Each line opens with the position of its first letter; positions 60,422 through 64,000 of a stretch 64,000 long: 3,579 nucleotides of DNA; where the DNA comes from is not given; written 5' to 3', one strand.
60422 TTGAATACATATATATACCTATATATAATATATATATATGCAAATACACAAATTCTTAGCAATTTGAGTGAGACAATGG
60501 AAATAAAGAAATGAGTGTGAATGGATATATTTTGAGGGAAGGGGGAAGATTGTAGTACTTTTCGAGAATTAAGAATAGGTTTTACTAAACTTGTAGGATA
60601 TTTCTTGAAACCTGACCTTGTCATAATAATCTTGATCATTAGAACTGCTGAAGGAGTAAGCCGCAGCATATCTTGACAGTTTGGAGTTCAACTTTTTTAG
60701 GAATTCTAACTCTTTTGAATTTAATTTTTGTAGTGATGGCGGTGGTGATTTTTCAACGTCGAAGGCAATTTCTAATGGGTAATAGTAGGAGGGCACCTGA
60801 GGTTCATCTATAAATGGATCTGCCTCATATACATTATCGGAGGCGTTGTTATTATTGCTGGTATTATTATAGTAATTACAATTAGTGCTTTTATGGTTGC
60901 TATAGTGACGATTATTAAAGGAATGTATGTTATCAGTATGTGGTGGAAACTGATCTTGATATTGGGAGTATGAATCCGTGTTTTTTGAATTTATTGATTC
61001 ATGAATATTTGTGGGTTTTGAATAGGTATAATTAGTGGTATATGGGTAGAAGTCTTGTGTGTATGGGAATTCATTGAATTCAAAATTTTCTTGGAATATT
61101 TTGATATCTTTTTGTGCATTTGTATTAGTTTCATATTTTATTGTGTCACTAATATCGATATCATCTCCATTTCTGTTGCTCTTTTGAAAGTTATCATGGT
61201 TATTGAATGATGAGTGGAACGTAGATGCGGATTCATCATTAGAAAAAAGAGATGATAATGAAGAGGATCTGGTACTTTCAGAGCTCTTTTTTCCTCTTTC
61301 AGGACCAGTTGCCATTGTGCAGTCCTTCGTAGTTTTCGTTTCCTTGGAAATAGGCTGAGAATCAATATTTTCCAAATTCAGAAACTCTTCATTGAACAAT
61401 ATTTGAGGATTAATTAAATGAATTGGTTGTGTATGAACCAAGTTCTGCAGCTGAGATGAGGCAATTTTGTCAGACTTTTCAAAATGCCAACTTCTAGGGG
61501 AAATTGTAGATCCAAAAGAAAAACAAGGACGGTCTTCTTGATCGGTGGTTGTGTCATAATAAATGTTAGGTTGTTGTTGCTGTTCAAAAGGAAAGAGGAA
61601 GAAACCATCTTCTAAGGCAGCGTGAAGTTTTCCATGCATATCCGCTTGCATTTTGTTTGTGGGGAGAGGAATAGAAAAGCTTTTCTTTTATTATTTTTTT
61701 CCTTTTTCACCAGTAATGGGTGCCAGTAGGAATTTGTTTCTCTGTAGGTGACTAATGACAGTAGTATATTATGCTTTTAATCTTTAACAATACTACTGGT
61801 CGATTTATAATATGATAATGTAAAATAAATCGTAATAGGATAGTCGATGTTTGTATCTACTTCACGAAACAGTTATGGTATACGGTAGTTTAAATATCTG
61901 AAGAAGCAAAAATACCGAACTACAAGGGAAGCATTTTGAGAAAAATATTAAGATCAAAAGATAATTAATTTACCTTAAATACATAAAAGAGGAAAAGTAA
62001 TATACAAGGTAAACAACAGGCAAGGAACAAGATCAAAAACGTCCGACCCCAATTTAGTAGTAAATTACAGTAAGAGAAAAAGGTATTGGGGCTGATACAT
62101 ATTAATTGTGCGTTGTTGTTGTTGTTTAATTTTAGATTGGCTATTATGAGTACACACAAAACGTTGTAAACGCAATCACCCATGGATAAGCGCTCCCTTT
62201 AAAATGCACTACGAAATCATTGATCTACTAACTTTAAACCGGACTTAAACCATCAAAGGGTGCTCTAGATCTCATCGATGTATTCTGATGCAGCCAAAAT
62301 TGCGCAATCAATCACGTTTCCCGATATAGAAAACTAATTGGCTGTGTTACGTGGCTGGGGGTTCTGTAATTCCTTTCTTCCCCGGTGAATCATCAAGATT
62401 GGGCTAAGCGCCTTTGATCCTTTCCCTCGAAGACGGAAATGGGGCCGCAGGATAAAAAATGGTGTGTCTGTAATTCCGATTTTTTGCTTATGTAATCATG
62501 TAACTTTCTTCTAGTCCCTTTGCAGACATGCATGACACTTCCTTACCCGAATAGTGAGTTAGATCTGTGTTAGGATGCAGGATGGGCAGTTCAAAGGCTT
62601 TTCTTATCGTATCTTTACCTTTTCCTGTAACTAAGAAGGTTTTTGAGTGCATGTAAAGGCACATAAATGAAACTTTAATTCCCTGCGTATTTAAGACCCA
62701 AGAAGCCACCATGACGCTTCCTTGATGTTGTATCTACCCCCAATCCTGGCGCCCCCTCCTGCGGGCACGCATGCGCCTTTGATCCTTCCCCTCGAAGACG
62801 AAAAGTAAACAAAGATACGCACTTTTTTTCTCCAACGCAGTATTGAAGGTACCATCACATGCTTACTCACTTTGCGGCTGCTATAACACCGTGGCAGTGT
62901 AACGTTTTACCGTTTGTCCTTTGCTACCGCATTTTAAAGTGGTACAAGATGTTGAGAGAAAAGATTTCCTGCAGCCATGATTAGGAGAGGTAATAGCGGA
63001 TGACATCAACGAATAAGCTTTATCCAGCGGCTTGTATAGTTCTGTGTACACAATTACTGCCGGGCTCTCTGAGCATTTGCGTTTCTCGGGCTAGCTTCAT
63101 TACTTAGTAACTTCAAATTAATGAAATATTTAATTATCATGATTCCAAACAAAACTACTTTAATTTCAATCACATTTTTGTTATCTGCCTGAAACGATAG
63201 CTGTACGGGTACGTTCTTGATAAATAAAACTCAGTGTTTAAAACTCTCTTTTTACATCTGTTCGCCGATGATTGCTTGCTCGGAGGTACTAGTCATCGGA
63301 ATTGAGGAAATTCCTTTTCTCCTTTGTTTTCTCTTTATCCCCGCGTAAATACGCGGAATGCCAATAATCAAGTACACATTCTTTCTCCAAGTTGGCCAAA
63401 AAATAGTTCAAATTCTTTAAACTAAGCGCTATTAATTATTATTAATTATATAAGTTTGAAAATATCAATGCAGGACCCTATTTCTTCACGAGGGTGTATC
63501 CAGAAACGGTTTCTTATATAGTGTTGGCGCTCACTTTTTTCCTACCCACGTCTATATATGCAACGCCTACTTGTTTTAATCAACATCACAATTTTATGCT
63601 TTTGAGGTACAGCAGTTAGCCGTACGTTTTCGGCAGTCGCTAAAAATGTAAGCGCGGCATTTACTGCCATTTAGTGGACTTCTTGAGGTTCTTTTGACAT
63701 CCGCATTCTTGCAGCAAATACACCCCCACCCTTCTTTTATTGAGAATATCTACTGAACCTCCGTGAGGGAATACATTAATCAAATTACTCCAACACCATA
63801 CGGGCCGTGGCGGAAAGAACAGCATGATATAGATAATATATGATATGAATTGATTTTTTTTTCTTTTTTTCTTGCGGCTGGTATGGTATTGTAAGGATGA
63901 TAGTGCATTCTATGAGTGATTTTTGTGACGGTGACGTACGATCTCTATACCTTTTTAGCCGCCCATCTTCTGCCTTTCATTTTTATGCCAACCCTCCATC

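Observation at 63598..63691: Two Rme1-type response elements about 1.95 and 2.03 kb upstream of IME1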

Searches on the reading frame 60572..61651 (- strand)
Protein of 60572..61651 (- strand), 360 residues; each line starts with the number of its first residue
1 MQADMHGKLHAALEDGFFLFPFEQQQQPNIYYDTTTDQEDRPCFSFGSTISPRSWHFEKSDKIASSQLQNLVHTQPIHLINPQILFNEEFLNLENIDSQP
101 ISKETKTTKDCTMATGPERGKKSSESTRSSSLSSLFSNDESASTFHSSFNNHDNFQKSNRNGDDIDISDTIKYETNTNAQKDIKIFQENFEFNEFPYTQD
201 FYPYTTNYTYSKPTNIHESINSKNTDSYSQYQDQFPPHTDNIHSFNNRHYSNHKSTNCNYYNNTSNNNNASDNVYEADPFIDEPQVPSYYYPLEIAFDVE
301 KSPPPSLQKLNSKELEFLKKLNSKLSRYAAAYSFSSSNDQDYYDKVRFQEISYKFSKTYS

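Call 30: find_homologous_proteins(query=window:60572-61651:-, max_evalue=0.00001)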
Query window:60572-61651:- (360 aa): 23 proteins with E <= 0.00001 among 1046 candidates.
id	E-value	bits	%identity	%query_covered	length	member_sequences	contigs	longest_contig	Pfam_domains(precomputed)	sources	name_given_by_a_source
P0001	7.6e-235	797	100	100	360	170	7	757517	-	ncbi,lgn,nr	ncbi:AAR_G0030850.mRNA.1.CDS.1 [Saccharomyces cerevisiae]|nr:Ime1p [Saccharomyces cerevisiae YJM271]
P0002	4.5e-193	659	85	100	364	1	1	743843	-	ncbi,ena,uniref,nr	ncbi:transcription factor IME1 [Saccharomyces paradoxus]|uniref:Transcription factor IME1 n=1 Tax=Sa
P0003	2.2e-183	627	83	100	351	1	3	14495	-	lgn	-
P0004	5.1e-161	554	71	100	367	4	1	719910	-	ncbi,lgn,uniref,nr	ncbi:transcription factor IME1 SKDI_10G2930 [Saccharomyces kudriavzevii IFO 1802]|uniref:Ime1p n=1 T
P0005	1.9e-156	539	70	100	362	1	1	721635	-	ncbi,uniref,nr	ncbi:ime1p [Saccharomyces arboricola H-6]|uniref:Ime1p n=1 Tax=Saccharomyces arboricola (strain H-6 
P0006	3.1e-150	518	68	100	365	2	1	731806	-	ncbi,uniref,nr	ncbi:hypothetical protein SUVZ_10G2770 [Saccharomyces uvarum]|uniref:Ime1p n=1 Tax=Saccharomyces uva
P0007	1.1e-144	500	65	100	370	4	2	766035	-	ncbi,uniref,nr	ncbi:hypothetical protein SEUBUCD646_0J02840 [Saccharomyces eubayanus]|uniref:Uncharacterized protei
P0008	6.9e-112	392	71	71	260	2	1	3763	-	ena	-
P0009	1.8e-16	79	61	16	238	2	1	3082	-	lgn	-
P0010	2.6e-14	71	72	12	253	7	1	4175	-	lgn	-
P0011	1.1e-12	66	67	13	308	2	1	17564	-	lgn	-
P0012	2.6e-12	65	65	13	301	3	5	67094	-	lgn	-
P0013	5.0e-12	64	47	20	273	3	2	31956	-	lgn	-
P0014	1.4e-11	63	56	15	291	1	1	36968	-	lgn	-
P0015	1.5e-11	62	72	12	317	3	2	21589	-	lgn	-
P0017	2.8e-11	61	49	20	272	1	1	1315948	-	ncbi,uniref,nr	ncbi:hypothetical protein HG536_0B03930 [Torulaspora globosa]|uniref:Uncharacterized protein n=1 Tax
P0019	7.8e-11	60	70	12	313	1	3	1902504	-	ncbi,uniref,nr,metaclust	ncbi:hypothetical protein ZYGR_0AD04970 [Zygosaccharomyces rouxii]|uniref:ZYRO0G17534p n=2 Tax=Zygos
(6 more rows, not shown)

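Call 31: find_encoding_contigs(protein=P0002, flank=4000, max_places=2)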
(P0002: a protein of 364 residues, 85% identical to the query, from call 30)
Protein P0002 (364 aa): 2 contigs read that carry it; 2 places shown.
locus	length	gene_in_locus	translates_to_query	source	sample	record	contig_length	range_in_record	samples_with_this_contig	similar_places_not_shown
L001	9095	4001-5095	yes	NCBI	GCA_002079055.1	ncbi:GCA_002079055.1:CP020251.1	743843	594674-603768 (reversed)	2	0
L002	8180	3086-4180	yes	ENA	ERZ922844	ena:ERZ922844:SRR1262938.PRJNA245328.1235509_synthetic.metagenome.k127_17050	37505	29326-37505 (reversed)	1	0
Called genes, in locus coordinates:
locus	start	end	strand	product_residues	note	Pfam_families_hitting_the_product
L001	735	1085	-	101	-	PF01780:Ribosomal_L37ae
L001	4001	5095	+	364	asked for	-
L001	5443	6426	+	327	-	PF05182:Fip1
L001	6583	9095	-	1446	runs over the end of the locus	PF00169:PH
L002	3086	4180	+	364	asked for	-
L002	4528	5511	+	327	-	PF05182:Fip1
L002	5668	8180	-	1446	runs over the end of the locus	PF00169:PH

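Call 32: find_encoding_contigs(protein=P0003, flank=4000, max_places=3)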
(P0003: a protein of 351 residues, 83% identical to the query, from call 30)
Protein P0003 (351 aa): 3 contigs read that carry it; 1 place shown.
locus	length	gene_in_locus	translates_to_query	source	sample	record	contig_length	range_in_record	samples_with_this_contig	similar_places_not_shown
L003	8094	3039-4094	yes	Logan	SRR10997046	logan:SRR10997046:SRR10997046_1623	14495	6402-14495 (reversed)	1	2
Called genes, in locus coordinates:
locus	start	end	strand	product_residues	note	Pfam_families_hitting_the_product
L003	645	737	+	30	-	-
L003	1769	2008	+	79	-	-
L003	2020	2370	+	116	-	-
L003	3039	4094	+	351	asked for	-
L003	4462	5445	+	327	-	PF05182:Fip1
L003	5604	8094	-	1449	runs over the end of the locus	PF00169:PH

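Call 33: find_encoding_contigs(protein=P0004, flank=4000, max_places=2)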
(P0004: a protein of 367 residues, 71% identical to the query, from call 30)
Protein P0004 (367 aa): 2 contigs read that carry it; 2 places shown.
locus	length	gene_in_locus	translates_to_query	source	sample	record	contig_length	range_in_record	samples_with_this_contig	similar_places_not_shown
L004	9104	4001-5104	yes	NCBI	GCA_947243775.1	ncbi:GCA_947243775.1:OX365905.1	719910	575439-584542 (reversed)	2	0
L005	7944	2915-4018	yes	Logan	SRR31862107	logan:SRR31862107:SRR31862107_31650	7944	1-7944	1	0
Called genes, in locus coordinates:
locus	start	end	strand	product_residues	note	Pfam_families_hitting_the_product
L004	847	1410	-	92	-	PF01780:Ribosomal_L37ae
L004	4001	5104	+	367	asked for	-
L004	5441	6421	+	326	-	PF05182:Fip1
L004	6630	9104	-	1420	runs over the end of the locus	PF00169:PH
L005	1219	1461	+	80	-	-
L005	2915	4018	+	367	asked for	-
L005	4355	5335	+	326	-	PF05182:Fip1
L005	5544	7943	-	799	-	?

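Call 34: find_encoding_contigs(protein=P0005, flank=4000, max_places=1)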
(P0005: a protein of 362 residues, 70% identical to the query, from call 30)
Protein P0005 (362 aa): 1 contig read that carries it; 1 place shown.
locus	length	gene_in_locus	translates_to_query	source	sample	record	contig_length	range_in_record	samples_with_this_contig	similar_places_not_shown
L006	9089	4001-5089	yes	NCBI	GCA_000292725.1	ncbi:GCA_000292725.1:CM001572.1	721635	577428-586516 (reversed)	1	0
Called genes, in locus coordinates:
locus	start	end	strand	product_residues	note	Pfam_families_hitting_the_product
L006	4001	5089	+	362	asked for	-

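Call 35: find_encoding_contigs(protein=P0006, flank=4000, max_places=1)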
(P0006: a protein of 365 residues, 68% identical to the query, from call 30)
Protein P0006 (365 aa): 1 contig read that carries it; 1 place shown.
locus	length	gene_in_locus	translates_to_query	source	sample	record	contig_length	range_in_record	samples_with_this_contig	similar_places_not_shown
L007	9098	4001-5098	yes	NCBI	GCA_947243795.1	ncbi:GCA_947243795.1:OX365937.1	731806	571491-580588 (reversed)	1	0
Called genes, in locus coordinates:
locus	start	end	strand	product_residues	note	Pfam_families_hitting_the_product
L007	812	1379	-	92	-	PF01780:Ribosomal_L37ae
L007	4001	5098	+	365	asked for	-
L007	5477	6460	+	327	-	PF05182:Fip1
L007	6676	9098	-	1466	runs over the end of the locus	-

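Call 36: find_encoding_contigs(protein=P0007, flank=4000, max_places=1)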
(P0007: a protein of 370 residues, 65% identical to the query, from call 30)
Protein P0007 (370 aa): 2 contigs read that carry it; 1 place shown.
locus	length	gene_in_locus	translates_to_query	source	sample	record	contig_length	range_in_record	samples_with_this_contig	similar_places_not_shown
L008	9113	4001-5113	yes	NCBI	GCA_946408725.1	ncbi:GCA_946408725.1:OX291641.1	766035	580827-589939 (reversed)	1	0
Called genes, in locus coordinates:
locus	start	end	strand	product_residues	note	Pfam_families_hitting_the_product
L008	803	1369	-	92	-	PF01780:Ribosomal_L37ae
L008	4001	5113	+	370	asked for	-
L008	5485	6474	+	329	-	PF05182:Fip1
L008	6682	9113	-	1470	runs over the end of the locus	-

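Call 41: find_encoding_contigs(protein=P0001, flank=2600, max_places=10)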
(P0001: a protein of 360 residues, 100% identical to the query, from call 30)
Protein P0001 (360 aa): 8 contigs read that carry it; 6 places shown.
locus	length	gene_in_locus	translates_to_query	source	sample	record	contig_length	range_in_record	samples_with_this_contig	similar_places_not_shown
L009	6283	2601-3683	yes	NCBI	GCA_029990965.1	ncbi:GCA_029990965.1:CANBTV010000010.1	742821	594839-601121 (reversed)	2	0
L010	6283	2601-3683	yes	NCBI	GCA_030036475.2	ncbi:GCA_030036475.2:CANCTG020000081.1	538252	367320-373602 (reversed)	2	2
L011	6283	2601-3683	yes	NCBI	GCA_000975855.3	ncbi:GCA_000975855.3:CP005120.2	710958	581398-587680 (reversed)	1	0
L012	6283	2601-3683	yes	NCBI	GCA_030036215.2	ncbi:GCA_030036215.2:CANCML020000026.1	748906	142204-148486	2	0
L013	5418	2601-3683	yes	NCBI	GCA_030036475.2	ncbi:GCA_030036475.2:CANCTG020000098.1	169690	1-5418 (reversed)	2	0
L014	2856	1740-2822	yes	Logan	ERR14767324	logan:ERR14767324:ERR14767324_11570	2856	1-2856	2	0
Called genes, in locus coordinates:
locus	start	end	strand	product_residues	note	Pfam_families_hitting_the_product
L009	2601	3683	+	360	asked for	-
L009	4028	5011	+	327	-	PF05182:Fip1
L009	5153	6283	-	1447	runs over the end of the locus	PF00169:PH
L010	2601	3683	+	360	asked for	-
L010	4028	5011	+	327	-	PF05182:Fip1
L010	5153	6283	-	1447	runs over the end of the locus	PF00169:PH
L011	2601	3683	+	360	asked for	-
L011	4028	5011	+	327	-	PF05182:Fip1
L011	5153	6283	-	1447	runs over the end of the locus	PF00169:PH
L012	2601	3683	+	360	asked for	-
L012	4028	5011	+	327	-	PF05182:Fip1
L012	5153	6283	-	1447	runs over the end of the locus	PF00169:PH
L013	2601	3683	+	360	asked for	-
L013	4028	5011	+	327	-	PF05182:Fip1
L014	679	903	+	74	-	-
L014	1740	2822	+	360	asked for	-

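Call 48: find_encoding_contigs(protein=P0017, flank=5000, max_places=1)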
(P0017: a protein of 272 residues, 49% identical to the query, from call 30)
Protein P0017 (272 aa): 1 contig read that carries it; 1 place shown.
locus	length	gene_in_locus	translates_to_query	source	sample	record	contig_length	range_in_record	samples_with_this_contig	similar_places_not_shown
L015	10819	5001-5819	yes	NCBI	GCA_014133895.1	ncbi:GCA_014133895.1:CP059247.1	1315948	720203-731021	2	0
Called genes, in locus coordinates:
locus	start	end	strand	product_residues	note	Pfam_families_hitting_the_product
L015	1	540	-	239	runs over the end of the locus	PF01088:Peptidase_C12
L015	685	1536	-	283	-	PF00248:Aldo_ket_red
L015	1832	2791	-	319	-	PF00153:Mito_carr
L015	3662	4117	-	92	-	PF01780:Ribosomal_L37ae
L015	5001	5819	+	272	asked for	-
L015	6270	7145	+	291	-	PF05182:Fip1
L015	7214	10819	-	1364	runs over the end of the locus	PF00169:PH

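Call 49: find_encoding_contigs(protein=P0019, flank=5000, max_places=1)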
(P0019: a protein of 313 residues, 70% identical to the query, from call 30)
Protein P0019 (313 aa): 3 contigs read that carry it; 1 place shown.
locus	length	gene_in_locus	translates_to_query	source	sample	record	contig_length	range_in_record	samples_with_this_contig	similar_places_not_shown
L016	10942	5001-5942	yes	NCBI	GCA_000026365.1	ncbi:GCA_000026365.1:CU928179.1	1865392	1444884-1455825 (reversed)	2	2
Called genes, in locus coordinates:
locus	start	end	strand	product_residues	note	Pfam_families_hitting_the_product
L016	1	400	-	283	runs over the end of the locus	PF00248:Aldo_ket_red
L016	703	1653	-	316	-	PF00153:Mito_carr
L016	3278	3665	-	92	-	PF01780:Ribosomal_L37ae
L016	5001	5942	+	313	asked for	-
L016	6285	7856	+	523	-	PF00172:Zn_clus, PF04082:Fungal_trans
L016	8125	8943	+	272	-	PF05182:Fip1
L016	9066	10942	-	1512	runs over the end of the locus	PF00169:PH (weak)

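Call 50: find_encoding_contigs(protein=P0012, flank=5000, max_places=1)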
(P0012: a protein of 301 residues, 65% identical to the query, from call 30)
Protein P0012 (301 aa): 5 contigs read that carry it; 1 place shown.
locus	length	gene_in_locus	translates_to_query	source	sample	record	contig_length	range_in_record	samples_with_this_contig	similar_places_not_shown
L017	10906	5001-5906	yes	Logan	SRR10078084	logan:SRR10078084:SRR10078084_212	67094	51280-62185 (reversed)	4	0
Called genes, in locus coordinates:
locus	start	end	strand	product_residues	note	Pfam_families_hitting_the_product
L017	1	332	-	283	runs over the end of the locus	PF00248:Aldo_ket_red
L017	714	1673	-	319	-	PF00153:Mito_carr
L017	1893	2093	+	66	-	-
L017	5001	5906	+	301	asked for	-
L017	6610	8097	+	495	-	PF04082:Fungal_trans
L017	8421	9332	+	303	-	PF05182:Fip1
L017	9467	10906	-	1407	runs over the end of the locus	-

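Call 51: find_encoding_contigs(protein=P0014, flank=5000, max_places=1)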
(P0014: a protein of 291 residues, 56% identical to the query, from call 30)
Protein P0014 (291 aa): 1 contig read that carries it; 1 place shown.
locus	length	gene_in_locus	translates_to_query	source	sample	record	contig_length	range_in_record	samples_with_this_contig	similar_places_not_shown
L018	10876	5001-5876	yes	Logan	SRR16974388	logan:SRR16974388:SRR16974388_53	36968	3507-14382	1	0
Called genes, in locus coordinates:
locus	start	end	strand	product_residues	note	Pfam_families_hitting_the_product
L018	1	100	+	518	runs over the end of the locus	PF03399:SAC3_GANP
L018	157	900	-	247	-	PF01088:Peptidase_C12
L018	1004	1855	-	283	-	PF00248:Aldo_ket_red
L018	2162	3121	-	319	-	PF00153:Mito_carr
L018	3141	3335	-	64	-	-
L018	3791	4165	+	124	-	-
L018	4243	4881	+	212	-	-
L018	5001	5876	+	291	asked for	-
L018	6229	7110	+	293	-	PF05182:Fip1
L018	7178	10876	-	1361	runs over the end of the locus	PF00169:PH (weak)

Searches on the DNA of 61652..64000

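Call 54: search_rna_families(source=window, start=61652, end=64000, threshold=gathering)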
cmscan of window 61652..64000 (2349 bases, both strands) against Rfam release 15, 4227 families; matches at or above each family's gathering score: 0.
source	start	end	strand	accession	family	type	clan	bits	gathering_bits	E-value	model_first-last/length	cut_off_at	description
